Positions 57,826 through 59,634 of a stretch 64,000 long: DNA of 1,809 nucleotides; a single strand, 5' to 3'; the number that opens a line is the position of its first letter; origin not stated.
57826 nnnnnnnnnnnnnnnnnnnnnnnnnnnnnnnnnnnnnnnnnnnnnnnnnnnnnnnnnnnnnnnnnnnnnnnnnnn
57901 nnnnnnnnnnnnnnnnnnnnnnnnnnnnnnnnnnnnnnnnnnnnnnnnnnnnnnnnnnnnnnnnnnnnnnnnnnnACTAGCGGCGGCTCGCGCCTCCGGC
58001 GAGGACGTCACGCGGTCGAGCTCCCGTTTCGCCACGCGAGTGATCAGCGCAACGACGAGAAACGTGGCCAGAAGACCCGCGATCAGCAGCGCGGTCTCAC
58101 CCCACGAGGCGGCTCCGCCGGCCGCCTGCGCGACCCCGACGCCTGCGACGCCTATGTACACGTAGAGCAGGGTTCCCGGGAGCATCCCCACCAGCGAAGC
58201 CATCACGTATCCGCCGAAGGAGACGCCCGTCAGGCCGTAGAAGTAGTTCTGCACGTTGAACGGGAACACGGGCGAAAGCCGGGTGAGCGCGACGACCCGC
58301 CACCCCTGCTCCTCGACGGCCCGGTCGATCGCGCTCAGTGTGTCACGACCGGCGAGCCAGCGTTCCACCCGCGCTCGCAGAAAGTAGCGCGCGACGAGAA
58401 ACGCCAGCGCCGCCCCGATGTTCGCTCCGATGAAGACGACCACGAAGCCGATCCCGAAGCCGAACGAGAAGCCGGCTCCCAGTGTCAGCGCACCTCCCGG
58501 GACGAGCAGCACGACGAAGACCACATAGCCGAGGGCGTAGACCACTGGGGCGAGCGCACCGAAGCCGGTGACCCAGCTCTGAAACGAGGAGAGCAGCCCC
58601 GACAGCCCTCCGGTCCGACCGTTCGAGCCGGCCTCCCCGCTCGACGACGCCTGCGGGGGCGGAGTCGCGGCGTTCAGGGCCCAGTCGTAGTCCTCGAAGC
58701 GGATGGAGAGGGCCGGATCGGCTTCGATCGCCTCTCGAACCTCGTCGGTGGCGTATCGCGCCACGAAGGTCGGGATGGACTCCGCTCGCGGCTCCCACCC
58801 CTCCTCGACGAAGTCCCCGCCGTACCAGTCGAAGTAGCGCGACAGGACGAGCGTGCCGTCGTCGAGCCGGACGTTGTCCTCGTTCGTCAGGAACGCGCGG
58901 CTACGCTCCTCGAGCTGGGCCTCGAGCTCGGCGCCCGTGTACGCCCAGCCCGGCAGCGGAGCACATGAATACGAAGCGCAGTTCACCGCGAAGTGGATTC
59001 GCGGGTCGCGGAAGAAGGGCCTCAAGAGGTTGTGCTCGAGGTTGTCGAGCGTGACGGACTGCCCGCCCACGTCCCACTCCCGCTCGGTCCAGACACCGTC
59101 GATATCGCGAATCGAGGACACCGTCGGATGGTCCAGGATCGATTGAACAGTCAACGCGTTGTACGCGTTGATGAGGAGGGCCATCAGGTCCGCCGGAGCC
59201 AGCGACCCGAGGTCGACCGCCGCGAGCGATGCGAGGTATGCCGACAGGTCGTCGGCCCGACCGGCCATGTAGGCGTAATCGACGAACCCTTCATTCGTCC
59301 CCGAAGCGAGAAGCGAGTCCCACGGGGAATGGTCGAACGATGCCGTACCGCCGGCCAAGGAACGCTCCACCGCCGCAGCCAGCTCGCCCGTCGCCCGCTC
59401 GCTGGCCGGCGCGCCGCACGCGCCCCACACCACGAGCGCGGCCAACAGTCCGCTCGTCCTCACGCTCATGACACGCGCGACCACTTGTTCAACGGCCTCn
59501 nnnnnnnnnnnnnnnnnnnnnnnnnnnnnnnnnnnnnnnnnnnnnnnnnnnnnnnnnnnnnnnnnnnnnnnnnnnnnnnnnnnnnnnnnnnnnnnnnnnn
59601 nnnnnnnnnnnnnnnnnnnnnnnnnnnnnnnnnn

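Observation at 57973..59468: DUF547 fused to a TVP38/TMEM64 (DedA-superfamily) membrane domain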

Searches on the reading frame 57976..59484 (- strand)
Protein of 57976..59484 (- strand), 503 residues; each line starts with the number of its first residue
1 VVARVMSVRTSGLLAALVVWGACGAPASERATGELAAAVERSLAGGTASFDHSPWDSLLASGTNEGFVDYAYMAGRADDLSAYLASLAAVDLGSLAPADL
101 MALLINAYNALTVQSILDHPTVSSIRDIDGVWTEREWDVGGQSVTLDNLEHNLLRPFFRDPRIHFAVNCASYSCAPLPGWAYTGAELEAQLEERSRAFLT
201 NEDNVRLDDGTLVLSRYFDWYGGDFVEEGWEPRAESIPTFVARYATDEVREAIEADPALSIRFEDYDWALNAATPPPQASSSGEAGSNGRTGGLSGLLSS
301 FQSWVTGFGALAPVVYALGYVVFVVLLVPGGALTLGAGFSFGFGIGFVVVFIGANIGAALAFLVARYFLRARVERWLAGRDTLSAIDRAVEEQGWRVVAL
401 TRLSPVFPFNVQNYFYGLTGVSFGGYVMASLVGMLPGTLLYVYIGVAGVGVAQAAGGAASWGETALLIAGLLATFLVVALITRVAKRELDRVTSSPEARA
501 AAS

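Call 5: search_protein_families(library=pfam, proteins=[window:57976-59484:-], max_evalue=1)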
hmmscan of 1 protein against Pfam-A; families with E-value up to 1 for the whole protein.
window:57976-59484:- (503 aa): 2 families
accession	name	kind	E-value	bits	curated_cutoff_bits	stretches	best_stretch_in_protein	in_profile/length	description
PF09335.16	VTT_dom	-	1.6e-27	96.9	33.9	1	328-445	1-121/123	VTT domain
PF04784.19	DUF547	-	2e-22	80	27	1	96-199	5-125/125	Protein of unknown function, DUF547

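Call 6: search_protein_families(library=ncbifam, proteins=[window:57976-59484:-], max_evalue=1)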
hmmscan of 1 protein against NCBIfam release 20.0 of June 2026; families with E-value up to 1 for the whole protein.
window:57976-59484:- (503 aa): 1 family
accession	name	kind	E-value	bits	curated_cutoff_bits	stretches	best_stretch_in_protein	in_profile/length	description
NF010300.0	PRK13740.1-1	equivalog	0.076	12.8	114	1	193-232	31-67/75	conjugal transfer relaxosome protein TraY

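Call 7: find_homologous_proteins(query=window:57976-59484:-, max_evalue=0.00001)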
Query window:57976-59484:- (503 aa): 2078 proteins with E <= 0.00001 among 8000 candidates; the best 120 are listed.
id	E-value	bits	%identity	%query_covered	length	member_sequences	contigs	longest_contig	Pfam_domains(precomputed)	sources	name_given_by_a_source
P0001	0.0e+0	1035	93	99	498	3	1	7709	PF09335.17,PF04784.20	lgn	-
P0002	5.1e-237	805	75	94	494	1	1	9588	PF09335.17,PF04784.20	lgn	-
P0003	4.6e-236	802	74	96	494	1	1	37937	PF09335.17,PF04784.20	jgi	jgi:uncharacterized membrane protein YdjX (TVP38/TMEM64 family)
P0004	1.4e-234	797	75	95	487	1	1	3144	PF09335.17,PF04784.20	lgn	-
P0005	3.0e-233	793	74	96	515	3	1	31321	PF09335.17,PF04784.20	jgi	-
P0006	2.2e-230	784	72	99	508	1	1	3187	PF09335.17,PF04784.20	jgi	-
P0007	4.2e-227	773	72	97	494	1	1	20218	PF09335.17,PF04784.20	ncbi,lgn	ncbi:MAG: VTT domain-containing protein [Gemmatimonadota bacterium]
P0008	3.1e-225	767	69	97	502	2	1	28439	PF09335.17,PF04784.20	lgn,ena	-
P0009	1.5e-223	761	68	97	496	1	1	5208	PF09335.17,PF04784.20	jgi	-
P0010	1.1e-215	735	71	93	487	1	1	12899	PF09335.17,PF04784.20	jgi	-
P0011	4.7e-213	726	70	94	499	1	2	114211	PF09335.17,PF04784.20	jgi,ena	-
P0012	3.4e-212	724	68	93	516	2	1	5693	PF09335.17,PF04784.20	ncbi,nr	ncbi:MAG: VTT domain-containing protein [Gemmatimonadota bacterium]|nr:VTT domain-containing protein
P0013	8.8e-211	719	70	92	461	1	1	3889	PF09335.17,PF04784.20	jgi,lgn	-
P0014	7.5e-210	716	73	87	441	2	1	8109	PF09335.17,PF04784.20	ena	-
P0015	8.2e-206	702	67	95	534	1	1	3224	PF09335.17,PF04784.20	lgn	-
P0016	1.1e-205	702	67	94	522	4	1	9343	PF09335.17,PF04784.20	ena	-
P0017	8.0e-204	696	66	93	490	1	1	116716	PF09335.17,PF04784.20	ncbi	-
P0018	4.2e-199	680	65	96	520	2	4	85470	PF09335.17,PF04784.20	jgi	-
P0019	2.6e-198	678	65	94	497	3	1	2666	PF09335.17,PF04784.20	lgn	-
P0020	5.8e-197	673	65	95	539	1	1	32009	PF09335.17,PF04784.20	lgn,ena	-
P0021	1.4e-195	669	63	95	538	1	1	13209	PF09335.17,PF04784.20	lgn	-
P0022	1.7e-192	659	64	92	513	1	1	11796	PF09335.17,PF04784.20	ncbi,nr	ncbi:MAG: VTT domain-containing protein [Gemmatimonadetes bacterium]|nr:VTT domain-containing protei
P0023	1.4e-191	655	60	94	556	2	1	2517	PF09335.17,PF04784.20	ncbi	-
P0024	1.5e-191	655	64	96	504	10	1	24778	PF09335.17,PF04784.20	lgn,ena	-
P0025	5.4e-191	654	64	93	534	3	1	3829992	PF09335.17,PF04784.20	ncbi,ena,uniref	ncbi:VTT domain-containing protein [Candidatus Palauibacter sp.]|uniref:VTT domain-containing protei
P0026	6.9e-191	653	63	97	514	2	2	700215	PF09335.17,PF04784.20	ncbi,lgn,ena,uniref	ncbi:VTT domain-containing protein [Candidatus Palauibacter sp.]|uniref:VTT domain-containing protei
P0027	9.1e-191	653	63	96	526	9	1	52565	PF09335.17,PF04784.20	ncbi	-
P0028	1.7e-190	652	64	95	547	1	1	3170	PF09335.17,PF04784.20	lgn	-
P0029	2.0e-190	652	64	94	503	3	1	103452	PF09335.17,PF04784.20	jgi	jgi:uncharacterized membrane protein YdjX (TVP38/TMEM64 family)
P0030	9.9e-190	649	63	93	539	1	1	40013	PF09335.17,PF04784.20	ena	-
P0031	1.3e-189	649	63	98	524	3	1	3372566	PF09335.17,PF04784.20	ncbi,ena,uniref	ncbi:VTT domain-containing protein [Candidatus Palauibacter sp.]|uniref:VTT domain-containing protei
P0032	4.9e-189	647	61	99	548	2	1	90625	PF09335.17,PF04784.20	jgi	jgi:uncharacterized membrane protein YdjX (TVP38/TMEM64 family)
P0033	4.0e-188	644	62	93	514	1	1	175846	PF09335.17,PF04784.20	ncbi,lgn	-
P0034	1.1e-187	643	62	91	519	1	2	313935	PF09335.17,PF04784.20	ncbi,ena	-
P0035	1.5e-187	642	62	94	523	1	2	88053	PF09335.17,PF04784.20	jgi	-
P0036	2.2e-187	642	62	93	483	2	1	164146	PF09335.17,PF04784.20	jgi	jgi:uncharacterized membrane protein YdjX (TVP38/TMEM64 family)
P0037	3.7e-187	641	60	98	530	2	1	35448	PF09335.17,PF04784.20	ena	-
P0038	5.2e-187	640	63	94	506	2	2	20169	PF09335.17,PF04784.20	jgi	jgi:uncharacterized membrane protein YdjX (TVP38/TMEM64 family)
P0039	2.2e-186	638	60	94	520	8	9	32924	PF09335.17,PF04784.20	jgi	jgi:uncharacterized membrane protein YdjX (TVP38/TMEM64 family)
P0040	3.4e-186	638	62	95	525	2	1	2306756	PF09335.17,PF04784.20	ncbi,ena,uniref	ncbi:VTT domain-containing protein [Candidatus Palauibacter sp.]|uniref:VTT domain-containing protei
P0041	3.8e-186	638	52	93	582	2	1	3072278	PF09335.17,PF04784.20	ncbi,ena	-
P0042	4.1e-186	637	63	95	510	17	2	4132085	PF09335.17,PF04784.20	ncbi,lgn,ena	-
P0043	5.3e-186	637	62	95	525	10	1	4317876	PF09335.17,PF04784.20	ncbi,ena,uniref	ncbi:VTT domain-containing protein [Candidatus Palauibacter sp.]|uniref:VTT domain-containing protei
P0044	1.2e-185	636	61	96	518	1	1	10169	PF09335.17,PF04784.20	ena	-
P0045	3.9e-184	631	61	91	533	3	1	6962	PF09335.17,PF04784.20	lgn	-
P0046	5.9e-184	630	60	98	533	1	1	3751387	PF09335.17,PF04784.20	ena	-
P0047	6.1e-183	627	61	93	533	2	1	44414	PF09335.17,PF04784.20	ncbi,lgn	-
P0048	1.1e-182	626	60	97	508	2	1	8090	PF09335.17,PF04784.20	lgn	-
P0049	5.2e-182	624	61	88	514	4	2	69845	PF09335.17,PF04784.20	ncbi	-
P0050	5.7e-181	621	60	95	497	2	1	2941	PF09335.17,PF04784.20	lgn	-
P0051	1.1e-180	620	60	94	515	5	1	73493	PF09335.17,PF04784.20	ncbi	-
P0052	1.9e-180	619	60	94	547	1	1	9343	PF09335.17,PF04784.20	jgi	jgi:uncharacterized membrane protein YdjX (TVP38/TMEM64 family)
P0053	2.4e-179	615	60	94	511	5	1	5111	PF09335.17,PF04784.20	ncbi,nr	ncbi:MAG: VTT domain-containing protein, partial [Gemmatimonadetes bacterium]|nr:VTT domain-containi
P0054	4.8e-179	614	59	93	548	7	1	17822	PF09335.17,PF04784.20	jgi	-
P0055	5.8e-179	614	61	94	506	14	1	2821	PF09335.17,PF04784.20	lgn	-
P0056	1.4e-178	613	59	98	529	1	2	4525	PF09335.17,PF04784.20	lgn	-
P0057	3.5e-178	611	59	95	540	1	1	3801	PF09335.17,PF04784.20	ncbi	ncbi:MAG: VTT domain-containing protein [Gemmatimonadota bacterium]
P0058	1.1e-177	610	59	94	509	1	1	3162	PF09335.17,PF04784.20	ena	-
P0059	9.2e-177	607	59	94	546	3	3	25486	PF09335.17,PF04784.20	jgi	jgi:uncharacterized membrane protein YdjX (TVP38/TMEM64 family)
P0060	5.7e-176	604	59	95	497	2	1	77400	PF09335.17,PF04784.20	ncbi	-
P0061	6.2e-176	604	58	95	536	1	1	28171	PF09335.17,PF04784.20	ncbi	-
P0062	7.4e-176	604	58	98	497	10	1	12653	PF09335.17,PF04784.20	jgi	jgi:uncharacterized membrane protein YdjX (TVP38/TMEM64 family)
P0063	2.0e-175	602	60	95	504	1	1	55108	PF09335.17,PF04784.20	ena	-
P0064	2.1e-175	602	57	98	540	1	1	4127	PF09335.17,PF04784.20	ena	-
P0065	7.1e-175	600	58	94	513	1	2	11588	PF09335.17,PF04784.20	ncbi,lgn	ncbi:MAG: VTT domain-containing protein [Gemmatimonadota bacterium]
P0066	2.4e-174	599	59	92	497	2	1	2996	PF09335.17,PF04784.20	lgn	-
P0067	1.1e-173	596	59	92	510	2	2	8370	PF09335.17,PF04784.20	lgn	-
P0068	1.3e-173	596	60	93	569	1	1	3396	PF09335.17,PF04784.20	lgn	-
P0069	3.5e-173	595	56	94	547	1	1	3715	PF09335.17,PF04784.20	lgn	-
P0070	4.0e-173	595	59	94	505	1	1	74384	PF09335.17,PF04784.20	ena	-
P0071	5.0e-172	591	58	95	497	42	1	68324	PF09335.17,PF04784.20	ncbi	-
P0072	5.3e-172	591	56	97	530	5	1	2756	PF09335.17,PF04784.20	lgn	-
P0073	2.4e-171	589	57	94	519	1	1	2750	PF09335.17,PF04784.20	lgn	-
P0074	6.4e-171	587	57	96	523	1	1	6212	PF09335.17,PF04784.20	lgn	-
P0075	3.0e-170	585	60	93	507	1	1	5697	PF09335.17,PF04784.20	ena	-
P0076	3.4e-170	585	59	93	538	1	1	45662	PF09335.17,PF04784.20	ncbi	-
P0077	1.3e-169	583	55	96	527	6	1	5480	PF09335.17,PF04784.20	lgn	-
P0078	1.5e-168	580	57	97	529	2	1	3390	PF09335.17,PF04784.20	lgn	-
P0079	1.9e-168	579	57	92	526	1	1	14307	PF09335.17,PF04784.20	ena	-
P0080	1.9e-167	576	53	97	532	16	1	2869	PF09335.17,PF04784.20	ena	-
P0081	1.6e-166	573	56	98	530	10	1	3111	PF09335.17,PF04784.20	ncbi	-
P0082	5.2e-166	571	58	93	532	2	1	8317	PF09335.17,PF04784.20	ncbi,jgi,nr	ncbi:MAG: VTT domain-containing protein [Candidatus Palauibacterales bacterium]|nr:VTT domain-contai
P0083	1.5e-163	563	57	92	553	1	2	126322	PF09335.17,PF04784.20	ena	-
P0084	1.8e-163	563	57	93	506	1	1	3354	PF09335.17,PF04784.20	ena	-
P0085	7.6e-163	561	53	99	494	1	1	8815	PF09335.17,PF04784.20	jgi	-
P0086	1.6e-162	560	55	95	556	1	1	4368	PF09335.17,PF04784.20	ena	-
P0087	6.6e-162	558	54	95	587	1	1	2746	PF09335.17,PF04784.20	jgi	-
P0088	1.0e-161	557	55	95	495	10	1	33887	PF09335.17,PF04784.20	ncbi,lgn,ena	-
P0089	1.7e-161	556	56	90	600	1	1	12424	PF09335.17,PF04784.20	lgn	-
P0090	3.7e-161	555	57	93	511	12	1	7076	PF09335.17,PF04784.20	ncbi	-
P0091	2.0e-160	553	56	93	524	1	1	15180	PF09335.17,PF04784.20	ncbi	-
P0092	6.5e-160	551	55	93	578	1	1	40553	PF09335.17,PF04784.20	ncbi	-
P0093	1.0e-159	550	54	96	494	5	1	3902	PF09335.17,PF04784.20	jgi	-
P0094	2.2e-159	549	57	93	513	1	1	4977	PF09335.17,PF04784.20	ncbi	-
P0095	6.6e-159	548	55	93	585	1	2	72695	PF09335.17,PF04784.20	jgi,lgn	-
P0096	2.7e-158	546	57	87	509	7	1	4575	PF09335.17,PF04784.20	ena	-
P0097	3.0e-158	546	56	94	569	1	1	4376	PF09335.17,PF04784.20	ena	-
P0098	4.8e-158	545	53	94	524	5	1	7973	PF09335.17,PF04784.20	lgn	-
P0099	7.2e-158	544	54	96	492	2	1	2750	PF09335.17,PF04784.20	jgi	jgi:uncharacterized membrane protein YdjX (TVP38/TMEM64 family)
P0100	2.9e-157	542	54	95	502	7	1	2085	PF09335.17,PF04784.20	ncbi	-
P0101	3.2e-157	542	54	93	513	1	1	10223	PF09335.17,PF04784.20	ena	-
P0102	7.3e-157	541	55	96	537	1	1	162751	PF09335.17,PF04784.20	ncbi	-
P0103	1.3e-156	540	56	91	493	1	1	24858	PF09335.17,PF04784.20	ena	-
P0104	1.8e-156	540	55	93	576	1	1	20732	PF09335.17,PF04784.20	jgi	jgi:uncharacterized membrane protein YdjX (TVP38/TMEM64 family)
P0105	3.1e-155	536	55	93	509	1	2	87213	PF09335.17,PF04784.20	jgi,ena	-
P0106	4.0e-155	535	53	93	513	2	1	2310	PF09335.17,PF04784.20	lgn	-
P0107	5.6e-155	535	54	95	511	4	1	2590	PF09335.17,PF04784.20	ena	-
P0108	3.2e-154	532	55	92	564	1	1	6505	PF09335.17,PF04784.20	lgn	-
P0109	1.7e-152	527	50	93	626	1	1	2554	PF09335.17,PF04784.20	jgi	-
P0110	3.4e-152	526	54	93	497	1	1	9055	PF09335.17,PF04784.20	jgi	jgi:uncharacterized membrane protein YdjX (TVP38/TMEM64 family)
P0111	1.6e-151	523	55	91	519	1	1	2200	PF09335.17,PF04784.20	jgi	-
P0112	1.5e-150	520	53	96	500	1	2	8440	PF09335.17,PF04784.20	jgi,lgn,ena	jgi:uncharacterized membrane protein YdjX (TVP38/TMEM64 family)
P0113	2.2e-149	516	52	94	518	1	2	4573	PF09335.17,PF04784.20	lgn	-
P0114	5.1e-149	515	56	90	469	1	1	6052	PF09335.17,PF04784.20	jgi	-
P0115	6.2e-149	515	52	95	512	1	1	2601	PF09335.17,PF04784.20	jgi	-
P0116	7.7e-149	515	52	93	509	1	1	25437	PF09335.17,PF04784.20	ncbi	ncbi:MAG: VTT domain-containing protein [Acidobacteriota bacterium]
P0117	2.0e-148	513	52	89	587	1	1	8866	PF09335.17,PF04784.20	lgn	-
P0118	1.5e-147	510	51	90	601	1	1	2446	PF09335.17,PF04784.20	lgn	-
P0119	7.1e-145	501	51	95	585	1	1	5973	PF09335.17,PF04784.20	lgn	-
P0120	2.0e-133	464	54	81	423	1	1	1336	PF09335.17,PF04784.20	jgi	jgi:uncharacterized membrane protein YdjX (TVP38/TMEM64 family)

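Call 15: find_encoding_contigs(protein=P0043, flank=6000, max_places=2)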
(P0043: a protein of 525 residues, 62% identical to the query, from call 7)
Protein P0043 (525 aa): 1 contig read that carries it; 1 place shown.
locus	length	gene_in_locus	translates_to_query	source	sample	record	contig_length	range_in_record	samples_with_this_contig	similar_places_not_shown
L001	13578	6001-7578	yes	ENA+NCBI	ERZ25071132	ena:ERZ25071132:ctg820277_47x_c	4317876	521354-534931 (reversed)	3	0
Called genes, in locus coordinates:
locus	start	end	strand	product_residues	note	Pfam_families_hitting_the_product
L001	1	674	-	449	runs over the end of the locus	PF01408:GFO_IDH_MocA, PF19051:GFO_IDH_MocA_C2, PF22725:GFO_IDH_MocA_C3 (weak)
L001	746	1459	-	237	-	PF13618:Gluconate_2-dh3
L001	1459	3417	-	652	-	PF00732:GMC_oxred_N, PF05199:GMC_oxred_C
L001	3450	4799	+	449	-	-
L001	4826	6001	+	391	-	PF03576:Peptidase_S58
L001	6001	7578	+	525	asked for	PF04784:DUF547, PF09335:VTT_dom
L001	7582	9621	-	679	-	PF07715:Plug, PF00593:TonB_dep_Rec_b-barrel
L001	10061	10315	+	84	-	-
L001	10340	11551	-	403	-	PF00291:PALP, PF01842:ACT, PF13291:ACT_4 (weak)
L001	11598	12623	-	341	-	PF27096:UvrC_M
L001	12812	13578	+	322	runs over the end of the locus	PF01370:Epimerase, PF04321:RmlD_sub_bind, PF16363:GDP_Man_Dehyd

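Call 16: find_encoding_contigs(protein=P0116, flank=6000, max_places=2)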
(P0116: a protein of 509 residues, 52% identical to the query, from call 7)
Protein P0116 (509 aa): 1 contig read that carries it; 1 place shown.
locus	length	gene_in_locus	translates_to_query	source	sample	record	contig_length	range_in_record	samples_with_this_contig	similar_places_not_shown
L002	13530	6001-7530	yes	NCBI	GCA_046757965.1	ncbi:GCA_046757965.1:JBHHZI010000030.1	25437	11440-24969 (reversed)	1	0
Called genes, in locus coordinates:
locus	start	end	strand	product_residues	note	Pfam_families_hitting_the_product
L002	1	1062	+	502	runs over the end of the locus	PF02789:Peptidase_M17_N, PF00883:Peptidase_M17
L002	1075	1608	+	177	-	PF00994:MoCF_biosynth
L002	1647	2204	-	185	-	-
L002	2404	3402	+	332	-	PF01368:DHH, PF02272:DHHA1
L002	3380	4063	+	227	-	-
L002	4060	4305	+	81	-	PF02597:ThiS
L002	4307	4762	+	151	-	PF02391:MoaE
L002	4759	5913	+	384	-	PF00070:Pyr_redox (faint), PF00890:FAD_binding_2, PF01134:GIDA (faint), PF01266:DAO, PF03486:HI0933_like (faint), PF07992:Pyr_redox_2 (faint), PF13450:NAD_binding_8 (weak), PF01593:Amino_oxidase (faint)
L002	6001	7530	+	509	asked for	PF04784:DUF547, PF09335:VTT_dom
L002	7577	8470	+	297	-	-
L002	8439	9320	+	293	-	PF03167:UDG (weak)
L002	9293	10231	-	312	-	PF01145:Band_7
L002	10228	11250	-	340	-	PF01145:Band_7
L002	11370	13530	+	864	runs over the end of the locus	PF00176:SNF2-rel_dom, PF04851:ResIII, PF00271:Helicase_C, PF12137:RapA_C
